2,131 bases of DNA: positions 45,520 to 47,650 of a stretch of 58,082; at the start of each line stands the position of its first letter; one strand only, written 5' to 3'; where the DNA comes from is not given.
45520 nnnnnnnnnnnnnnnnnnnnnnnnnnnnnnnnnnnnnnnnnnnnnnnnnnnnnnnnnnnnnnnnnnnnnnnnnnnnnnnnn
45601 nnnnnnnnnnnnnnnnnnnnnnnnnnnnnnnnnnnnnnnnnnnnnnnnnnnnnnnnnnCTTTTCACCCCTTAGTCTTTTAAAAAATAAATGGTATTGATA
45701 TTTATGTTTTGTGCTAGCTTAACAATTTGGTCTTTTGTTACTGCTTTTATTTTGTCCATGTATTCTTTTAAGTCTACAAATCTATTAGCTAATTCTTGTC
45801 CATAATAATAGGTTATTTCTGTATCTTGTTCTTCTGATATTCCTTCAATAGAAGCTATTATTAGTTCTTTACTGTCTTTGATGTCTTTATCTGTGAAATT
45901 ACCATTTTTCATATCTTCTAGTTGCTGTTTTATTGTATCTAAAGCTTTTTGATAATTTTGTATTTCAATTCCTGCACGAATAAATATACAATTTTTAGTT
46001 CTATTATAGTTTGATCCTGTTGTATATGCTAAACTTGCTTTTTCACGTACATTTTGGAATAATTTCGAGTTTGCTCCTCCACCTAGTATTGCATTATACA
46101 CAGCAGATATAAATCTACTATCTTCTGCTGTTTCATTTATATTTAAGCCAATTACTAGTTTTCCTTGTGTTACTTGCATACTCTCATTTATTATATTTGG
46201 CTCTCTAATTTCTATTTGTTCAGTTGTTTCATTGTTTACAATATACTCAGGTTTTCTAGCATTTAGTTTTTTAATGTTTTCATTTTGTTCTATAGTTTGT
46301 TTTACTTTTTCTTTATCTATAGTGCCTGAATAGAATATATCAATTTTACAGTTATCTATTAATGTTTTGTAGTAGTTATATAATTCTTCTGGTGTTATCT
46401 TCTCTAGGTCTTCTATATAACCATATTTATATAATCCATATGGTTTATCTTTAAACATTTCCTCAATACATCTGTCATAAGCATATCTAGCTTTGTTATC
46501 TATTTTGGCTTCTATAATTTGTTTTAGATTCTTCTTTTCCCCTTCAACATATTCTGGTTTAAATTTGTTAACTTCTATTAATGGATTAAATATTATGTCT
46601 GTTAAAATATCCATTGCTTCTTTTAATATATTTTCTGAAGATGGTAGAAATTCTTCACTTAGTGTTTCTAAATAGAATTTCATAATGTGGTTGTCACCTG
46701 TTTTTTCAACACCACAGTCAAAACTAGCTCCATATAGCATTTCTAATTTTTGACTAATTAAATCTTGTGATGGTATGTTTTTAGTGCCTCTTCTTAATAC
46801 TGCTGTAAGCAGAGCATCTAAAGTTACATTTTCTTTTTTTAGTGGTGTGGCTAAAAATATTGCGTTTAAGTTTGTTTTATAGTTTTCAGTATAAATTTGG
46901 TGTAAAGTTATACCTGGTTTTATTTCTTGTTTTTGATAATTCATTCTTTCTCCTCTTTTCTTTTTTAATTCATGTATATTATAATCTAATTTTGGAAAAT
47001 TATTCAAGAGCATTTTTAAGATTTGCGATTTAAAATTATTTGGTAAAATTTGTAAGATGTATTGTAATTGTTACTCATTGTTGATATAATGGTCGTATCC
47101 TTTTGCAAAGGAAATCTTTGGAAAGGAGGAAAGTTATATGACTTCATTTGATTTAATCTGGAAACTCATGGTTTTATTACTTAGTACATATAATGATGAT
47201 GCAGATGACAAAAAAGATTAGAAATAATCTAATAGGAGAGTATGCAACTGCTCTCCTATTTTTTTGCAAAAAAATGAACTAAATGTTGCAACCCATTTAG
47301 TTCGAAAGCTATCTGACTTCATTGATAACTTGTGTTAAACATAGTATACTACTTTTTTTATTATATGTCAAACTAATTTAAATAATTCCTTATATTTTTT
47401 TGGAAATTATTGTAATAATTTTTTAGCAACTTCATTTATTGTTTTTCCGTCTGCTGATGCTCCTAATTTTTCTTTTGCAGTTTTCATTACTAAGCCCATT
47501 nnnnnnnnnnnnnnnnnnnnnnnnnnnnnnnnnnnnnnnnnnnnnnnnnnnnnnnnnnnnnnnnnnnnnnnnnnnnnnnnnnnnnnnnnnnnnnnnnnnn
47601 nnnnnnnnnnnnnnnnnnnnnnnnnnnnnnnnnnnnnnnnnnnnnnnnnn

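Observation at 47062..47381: Unannotated Fst/par-like type I toxin-antitoxin module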

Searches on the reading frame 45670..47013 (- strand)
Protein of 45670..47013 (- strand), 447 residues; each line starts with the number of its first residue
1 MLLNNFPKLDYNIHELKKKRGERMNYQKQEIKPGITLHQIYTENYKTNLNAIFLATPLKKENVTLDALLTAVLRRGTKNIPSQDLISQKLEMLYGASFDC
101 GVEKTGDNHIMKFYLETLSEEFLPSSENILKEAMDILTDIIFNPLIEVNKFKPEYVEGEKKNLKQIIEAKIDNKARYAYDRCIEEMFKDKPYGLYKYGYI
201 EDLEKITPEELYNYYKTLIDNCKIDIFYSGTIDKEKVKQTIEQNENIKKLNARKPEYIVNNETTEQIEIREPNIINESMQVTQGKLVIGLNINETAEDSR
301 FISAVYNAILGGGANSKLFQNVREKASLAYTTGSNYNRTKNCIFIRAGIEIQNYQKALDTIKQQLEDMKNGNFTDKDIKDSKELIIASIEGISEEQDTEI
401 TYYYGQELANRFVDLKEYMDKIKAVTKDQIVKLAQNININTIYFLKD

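Call 6: search_protein_families(library=pfam, proteins=[window:45670-47013:-], max_evalue=10)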
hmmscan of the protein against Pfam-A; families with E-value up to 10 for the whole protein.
window:45670-47013:- (447 aa): 3 families
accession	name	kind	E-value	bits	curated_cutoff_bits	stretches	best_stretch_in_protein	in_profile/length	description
PF05193.26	Peptidase_M16_C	-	1.1e-26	94.2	23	1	205-383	1-179/181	Peptidase M16 inactive domain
PF00675.25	Peptidase_M16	-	3.9e-06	27.3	22.3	1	75-193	43-142/149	Insulinase (Peptidase family M16)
PF01099.22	Uteroglobin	-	8.3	7.3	24.8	0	402-437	49-84/90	Uteroglobin family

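Call 30: find_homologous_proteins(query=window:45670-46944:-, max_evalue=1e-100)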
Query window:45670-46944:- (424 aa): 7787 proteins with E <= 1e-100 among 8000 candidates; the best 120 are listed.
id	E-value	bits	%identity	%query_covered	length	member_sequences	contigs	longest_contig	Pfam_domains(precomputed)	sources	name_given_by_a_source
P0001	5.3e-270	913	99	100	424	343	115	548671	PF00675.26,PF05193.27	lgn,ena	-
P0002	8.5e-264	893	96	100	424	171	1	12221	PF00675.26,PF05193.27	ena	-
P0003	7.6e-258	873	95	100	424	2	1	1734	PF00675.26,PF05193.27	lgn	-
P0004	1.6e-257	872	95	100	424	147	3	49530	PF00675.26,PF05193.27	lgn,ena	-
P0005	1.0e-254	863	93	100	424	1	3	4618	PF00675.26,PF05193.27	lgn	-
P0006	1.1e-252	856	92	100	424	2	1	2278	PF00675.26,PF05193.27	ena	-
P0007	4.2e-252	854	91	100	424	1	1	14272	PF00675.26,PF05193.27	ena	-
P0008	4.4e-251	851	91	100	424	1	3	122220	PF00675.26,PF05193.27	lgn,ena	-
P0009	1.3e-249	846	91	100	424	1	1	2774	PF00675.26,PF05193.27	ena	-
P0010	6.9e-238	807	87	100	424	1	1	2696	PF00675.26,PF05193.27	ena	-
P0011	3.1e-235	798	86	100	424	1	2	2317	PF05193.27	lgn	-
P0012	4.9e-235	798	86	100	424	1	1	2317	PF05193.27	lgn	-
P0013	4.0e-234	795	86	100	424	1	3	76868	PF05193.27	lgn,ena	-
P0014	1.3e-233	793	86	100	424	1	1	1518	PF05193.27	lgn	-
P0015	4.6e-233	791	86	100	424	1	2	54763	PF05193.27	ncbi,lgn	-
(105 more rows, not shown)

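Call 31: find_encoding_contigs(protein=P0002, flank=1200, max_places=2)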
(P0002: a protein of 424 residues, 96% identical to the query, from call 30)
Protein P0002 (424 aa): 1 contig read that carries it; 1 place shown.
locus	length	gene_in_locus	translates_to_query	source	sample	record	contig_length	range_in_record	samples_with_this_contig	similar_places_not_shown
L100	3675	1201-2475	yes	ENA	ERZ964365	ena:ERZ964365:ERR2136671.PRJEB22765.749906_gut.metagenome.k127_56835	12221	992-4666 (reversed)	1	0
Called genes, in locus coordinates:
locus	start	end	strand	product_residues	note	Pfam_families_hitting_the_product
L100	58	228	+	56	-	PF01165:Ribosomal_S21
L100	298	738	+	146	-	PF09424:YqeY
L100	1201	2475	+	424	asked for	PF00675:Peptidase_M16 (faint), PF05193:Peptidase_M16_C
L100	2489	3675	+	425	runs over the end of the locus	PF00675:Peptidase_M16, PF05193:Peptidase_M16_C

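Call 32: find_encoding_contigs(protein=P0004, flank=1200, max_places=2)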
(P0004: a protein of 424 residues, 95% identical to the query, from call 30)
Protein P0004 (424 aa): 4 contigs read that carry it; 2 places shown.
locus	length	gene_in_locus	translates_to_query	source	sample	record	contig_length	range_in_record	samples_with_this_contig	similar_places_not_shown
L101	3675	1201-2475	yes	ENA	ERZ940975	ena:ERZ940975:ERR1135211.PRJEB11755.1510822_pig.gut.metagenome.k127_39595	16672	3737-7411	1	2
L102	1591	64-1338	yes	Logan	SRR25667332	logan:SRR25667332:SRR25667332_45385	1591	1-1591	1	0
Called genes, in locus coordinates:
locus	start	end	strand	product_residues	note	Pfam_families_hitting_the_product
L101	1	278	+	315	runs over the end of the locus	PF13793:Pribosyltran_N, PF00156:Pribosyltran, PF14572:Pribosyl_synth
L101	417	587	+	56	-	PF01165:Ribosomal_S21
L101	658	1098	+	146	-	PF09424:YqeY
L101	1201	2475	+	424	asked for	PF00675:Peptidase_M16 (faint), PF05193:Peptidase_M16_C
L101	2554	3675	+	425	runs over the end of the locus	PF00675:Peptidase_M16, PF05193:Peptidase_M16_C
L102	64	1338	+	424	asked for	PF00675:Peptidase_M16 (faint), PF05193:Peptidase_M16_C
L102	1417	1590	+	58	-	?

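Call 33: find_encoding_contigs(protein=P0005, flank=1200, max_places=2)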
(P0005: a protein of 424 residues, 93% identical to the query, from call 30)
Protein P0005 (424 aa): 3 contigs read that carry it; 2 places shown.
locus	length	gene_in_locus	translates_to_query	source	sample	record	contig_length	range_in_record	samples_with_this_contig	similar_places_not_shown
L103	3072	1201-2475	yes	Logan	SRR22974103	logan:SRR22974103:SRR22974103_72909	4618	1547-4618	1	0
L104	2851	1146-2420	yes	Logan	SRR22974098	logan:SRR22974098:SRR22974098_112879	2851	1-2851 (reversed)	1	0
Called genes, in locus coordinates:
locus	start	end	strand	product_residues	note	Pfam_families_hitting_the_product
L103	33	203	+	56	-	PF01165:Ribosomal_S21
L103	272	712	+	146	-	PF09424:YqeY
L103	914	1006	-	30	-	-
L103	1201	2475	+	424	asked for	PF00675:Peptidase_M16 (faint), PF05193:Peptidase_M16_C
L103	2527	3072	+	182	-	?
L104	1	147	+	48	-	?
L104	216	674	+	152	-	PF09424:YqeY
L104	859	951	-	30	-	-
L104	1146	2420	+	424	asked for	PF00675:Peptidase_M16 (faint), PF05193:Peptidase_M16_C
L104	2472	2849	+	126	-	?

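Call 34: find_encoding_contigs(protein=P0007, flank=1200, max_places=2)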
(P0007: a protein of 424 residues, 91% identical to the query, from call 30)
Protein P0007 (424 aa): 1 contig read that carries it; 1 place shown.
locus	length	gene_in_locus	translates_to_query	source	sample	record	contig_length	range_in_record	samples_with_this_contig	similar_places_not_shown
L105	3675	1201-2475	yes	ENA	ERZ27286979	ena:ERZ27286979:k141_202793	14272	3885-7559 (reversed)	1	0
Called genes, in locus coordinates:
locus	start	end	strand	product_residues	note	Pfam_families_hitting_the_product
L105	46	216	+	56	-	PF01165:Ribosomal_S21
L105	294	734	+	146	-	PF09424:YqeY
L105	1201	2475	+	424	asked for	PF00675:Peptidase_M16 (faint), PF05193:Peptidase_M16_C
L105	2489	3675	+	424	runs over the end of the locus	PF00675:Peptidase_M16, PF05193:Peptidase_M16_C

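Call 35: find_encoding_contigs(protein=P0008, flank=1200, max_places=2)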
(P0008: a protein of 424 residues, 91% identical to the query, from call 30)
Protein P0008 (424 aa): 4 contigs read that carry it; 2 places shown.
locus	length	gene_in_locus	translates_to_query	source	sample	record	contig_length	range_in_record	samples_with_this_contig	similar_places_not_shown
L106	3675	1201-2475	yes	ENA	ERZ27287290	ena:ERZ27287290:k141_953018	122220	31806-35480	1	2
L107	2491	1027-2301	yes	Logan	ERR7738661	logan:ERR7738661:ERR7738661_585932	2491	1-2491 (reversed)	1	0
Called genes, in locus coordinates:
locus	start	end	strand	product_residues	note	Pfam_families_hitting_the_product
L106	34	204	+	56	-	PF01165:Ribosomal_S21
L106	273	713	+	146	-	PF09424:YqeY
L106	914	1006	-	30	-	-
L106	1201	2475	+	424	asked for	PF00675:Peptidase_M16 (faint), PF05193:Peptidase_M16_C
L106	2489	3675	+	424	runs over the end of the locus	PF00675:Peptidase_M16, PF05193:Peptidase_M16_C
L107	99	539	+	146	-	PF09424:YqeY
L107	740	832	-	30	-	-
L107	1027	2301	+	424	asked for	PF00675:Peptidase_M16 (faint), PF05193:Peptidase_M16_C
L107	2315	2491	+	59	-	?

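Call 36: find_encoding_contigs(protein=P0010, flank=1200, max_places=2)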
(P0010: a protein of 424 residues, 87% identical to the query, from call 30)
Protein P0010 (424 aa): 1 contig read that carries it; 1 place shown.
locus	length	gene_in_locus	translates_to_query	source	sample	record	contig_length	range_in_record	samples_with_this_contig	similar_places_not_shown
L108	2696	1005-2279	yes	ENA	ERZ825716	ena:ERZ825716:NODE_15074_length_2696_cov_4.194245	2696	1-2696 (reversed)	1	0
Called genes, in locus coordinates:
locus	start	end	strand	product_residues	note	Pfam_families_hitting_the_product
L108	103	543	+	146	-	PF09424:YqeY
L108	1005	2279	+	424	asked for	PF00675:Peptidase_M16 (faint), PF05193:Peptidase_M16_C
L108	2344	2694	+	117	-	?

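Call 37: find_encoding_contigs(protein=P0013, flank=1200, max_places=2)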
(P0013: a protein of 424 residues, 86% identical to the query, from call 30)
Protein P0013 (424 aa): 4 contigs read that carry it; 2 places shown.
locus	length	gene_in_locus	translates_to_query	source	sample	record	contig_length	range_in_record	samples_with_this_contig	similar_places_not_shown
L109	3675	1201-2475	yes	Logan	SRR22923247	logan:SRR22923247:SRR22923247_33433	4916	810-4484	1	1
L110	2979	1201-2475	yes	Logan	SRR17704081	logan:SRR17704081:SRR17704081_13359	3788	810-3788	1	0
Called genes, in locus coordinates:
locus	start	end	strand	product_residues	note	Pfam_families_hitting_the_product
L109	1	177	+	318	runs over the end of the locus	PF13793:Pribosyltran_N, PF00156:Pribosyltran, PF14572:Pribosyl_synth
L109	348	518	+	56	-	PF01165:Ribosomal_S21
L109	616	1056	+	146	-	PF09424:YqeY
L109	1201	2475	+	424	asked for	PF05193:Peptidase_M16_C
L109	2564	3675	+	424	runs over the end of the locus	PF00675:Peptidase_M16, PF05193:Peptidase_M16_C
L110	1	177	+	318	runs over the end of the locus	PF13793:Pribosyltran_N, PF00156:Pribosyltran, PF14572:Pribosyl_synth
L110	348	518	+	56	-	PF01165:Ribosomal_S21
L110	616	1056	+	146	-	PF09424:YqeY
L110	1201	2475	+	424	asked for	PF05193:Peptidase_M16_C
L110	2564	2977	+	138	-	?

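Call 38: find_encoding_contigs(protein=P0015, flank=1200, max_places=2)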
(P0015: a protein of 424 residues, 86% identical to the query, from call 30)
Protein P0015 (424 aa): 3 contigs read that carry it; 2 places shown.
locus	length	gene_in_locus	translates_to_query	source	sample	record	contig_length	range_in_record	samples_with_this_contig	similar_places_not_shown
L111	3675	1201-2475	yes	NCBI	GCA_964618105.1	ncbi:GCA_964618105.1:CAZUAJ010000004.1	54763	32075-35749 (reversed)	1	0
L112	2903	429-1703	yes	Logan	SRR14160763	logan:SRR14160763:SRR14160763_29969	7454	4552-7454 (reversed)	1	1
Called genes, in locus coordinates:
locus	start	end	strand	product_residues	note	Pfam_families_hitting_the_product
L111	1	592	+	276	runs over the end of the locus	-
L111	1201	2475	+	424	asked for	PF05193:Peptidase_M16_C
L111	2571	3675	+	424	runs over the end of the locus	PF00675:Peptidase_M16, PF05193:Peptidase_M16_C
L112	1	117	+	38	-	?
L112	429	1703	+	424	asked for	PF05193:Peptidase_M16_C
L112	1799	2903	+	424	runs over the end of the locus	PF00675:Peptidase_M16, PF05193:Peptidase_M16_C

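Call 41: find_encoding_contigs(protein=P0009, flank=1200, max_places=2)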
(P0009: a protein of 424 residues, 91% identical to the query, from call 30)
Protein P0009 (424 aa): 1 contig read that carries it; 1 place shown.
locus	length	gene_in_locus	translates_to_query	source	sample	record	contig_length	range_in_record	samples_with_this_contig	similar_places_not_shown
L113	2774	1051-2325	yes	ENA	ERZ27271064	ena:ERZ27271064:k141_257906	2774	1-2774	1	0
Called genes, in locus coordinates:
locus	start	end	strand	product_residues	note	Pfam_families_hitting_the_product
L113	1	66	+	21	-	?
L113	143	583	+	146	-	PF09424:YqeY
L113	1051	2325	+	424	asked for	PF00675:Peptidase_M16 (faint), PF05193:Peptidase_M16_C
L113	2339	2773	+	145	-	?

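Call 42: find_encoding_contigs(protein=P0006, flank=1200, max_places=2)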
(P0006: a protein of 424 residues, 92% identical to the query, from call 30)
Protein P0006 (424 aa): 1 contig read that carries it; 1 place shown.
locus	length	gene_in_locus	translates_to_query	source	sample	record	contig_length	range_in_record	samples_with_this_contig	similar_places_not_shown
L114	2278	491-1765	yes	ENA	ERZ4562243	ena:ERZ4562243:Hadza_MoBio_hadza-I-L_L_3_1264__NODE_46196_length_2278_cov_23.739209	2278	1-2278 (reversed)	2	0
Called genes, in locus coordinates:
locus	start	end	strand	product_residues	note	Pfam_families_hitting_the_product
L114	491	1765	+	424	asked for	PF00675:Peptidase_M16 (faint), PF05193:Peptidase_M16_C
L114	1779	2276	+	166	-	?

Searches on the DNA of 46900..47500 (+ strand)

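Call 5: search_rna_families(source=window, start=46900, end=47500, threshold=evalue, max_evalue=10, show_alignments=3)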
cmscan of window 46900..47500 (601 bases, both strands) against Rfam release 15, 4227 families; matches with E-value up to 10: 6.
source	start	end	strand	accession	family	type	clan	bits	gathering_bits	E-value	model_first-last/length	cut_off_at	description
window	47200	47267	+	RF02074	STnc240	Gene; sRNA;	-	20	55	2.6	1-77/77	no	Enterobacterial sRNA STnc240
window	47225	47309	-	RF02693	psm_mec_RNA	Gene; sRNA;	-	17.8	85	9.2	1-143/143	no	psm_mec locus RNA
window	47238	47334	-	RF02311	TtnuHACA3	Gene; snRNA; snoRNA; HACA-box;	-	16.4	100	9.3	1-152/152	no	Tetrahymena snoRNA TtnuHACA3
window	47188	47233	+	RF01226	snoZ5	Gene; snRNA; snoRNA; CD-box;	CL00045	15.4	60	9.3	1-113/113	no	Small nucleolar RNA Z5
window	47145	47257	+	RF02607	AbsR25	Gene; sRNA;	-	14.7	47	7.4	1-164/164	no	Acinetobacter sRNA 25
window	47209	47306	+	RF02377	SurA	Gene; sRNA;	-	8.8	100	8.9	1-279/279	no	SurA sRNA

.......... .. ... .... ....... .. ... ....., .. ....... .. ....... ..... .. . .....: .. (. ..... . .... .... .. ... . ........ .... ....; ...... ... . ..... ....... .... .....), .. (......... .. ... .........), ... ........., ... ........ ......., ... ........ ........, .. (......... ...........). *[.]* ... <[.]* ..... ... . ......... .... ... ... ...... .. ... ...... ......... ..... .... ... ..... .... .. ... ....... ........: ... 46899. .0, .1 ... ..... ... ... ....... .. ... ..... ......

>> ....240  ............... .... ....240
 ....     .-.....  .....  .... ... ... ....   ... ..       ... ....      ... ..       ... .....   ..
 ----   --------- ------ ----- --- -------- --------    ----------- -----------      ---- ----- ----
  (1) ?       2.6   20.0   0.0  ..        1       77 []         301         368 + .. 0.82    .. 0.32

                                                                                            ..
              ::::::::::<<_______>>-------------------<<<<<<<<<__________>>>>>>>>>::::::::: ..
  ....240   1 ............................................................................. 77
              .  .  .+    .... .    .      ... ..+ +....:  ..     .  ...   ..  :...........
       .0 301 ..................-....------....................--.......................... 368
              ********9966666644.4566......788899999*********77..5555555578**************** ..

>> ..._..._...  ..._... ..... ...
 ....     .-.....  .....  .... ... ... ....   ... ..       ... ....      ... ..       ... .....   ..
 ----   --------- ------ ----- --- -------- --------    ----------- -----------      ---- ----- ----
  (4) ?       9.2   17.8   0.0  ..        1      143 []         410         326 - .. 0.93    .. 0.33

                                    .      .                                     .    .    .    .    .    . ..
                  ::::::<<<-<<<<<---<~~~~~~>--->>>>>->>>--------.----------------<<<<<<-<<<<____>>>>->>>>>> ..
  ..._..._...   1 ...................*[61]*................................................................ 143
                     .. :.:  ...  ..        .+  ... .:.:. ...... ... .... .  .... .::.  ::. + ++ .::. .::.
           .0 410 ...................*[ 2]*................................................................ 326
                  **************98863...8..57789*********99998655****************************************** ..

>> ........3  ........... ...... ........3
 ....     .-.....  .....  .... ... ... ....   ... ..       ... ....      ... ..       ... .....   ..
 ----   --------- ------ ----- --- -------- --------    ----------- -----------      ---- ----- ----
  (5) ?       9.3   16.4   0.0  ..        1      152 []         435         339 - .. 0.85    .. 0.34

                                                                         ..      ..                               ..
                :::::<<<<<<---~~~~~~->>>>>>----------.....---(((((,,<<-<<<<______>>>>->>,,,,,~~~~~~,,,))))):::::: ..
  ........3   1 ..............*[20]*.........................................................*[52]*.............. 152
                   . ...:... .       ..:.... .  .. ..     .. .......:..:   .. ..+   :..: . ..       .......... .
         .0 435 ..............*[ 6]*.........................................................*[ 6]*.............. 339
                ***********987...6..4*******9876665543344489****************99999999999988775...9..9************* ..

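Call 55: search_dna_similar(query=window:47040-47400:+, collection=plasmids, mode=distant, max_evalue=0.01, max_rows=10)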
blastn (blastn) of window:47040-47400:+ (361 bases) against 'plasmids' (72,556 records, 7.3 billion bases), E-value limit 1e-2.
No match.

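Call 56: search_dna_similar(query=window:47040-47400:+, collection=phages, mode=distant, max_evalue=0.01, max_rows=10)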
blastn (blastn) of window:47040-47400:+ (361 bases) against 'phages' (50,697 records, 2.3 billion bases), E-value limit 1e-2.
No match.

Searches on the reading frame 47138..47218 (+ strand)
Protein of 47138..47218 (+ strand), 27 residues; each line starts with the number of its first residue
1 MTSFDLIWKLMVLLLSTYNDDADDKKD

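Call 6: search_protein_families(library=pfam, proteins=[window:47138-47218:+], max_evalue=10)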
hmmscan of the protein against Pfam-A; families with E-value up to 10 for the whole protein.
seq(27 aa): 0 families

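Call 23: search_protein_families(library=ncbifam, proteins=[window:47138-47218:+], max_evalue=10)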
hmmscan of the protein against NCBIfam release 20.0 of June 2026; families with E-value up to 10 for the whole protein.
seq(27 aa): 0 families

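Call 93: search_solved_structures(query=A5, max_evalue=10)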
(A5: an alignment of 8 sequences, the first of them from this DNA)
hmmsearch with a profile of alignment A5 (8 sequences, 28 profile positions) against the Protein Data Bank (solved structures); distinct sequences matched with E-value up to 10: 1.
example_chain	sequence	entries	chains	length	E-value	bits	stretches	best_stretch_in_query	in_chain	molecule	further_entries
1rp3_B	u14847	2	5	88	3.4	10.7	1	9-27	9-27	anti sigma factor FlgM | anti-sigma factor FlgM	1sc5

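Call 94: search_protein_families(library=pfam, alignment_id=A5, max_evalue=10)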
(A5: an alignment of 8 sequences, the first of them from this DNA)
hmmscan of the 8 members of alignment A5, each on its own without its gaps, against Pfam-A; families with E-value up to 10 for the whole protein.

A. member 1, seq(27 aa): 0 families

B. families by the number of members that match (of 8 scanned): 1 family
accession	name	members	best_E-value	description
PF18514.6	MDY2_C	1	0.11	Ubiquitin-like protein MDY2, C-terminal domain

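Call 95: search_protein_families(library=padloc, alignment_id=A5, max_evalue=10)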
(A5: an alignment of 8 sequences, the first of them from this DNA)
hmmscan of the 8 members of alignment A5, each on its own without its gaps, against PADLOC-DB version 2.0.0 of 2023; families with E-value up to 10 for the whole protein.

A. member 1, seq(27 aa): 0 families

B. families by the number of members that match (of 8 scanned): 0 families
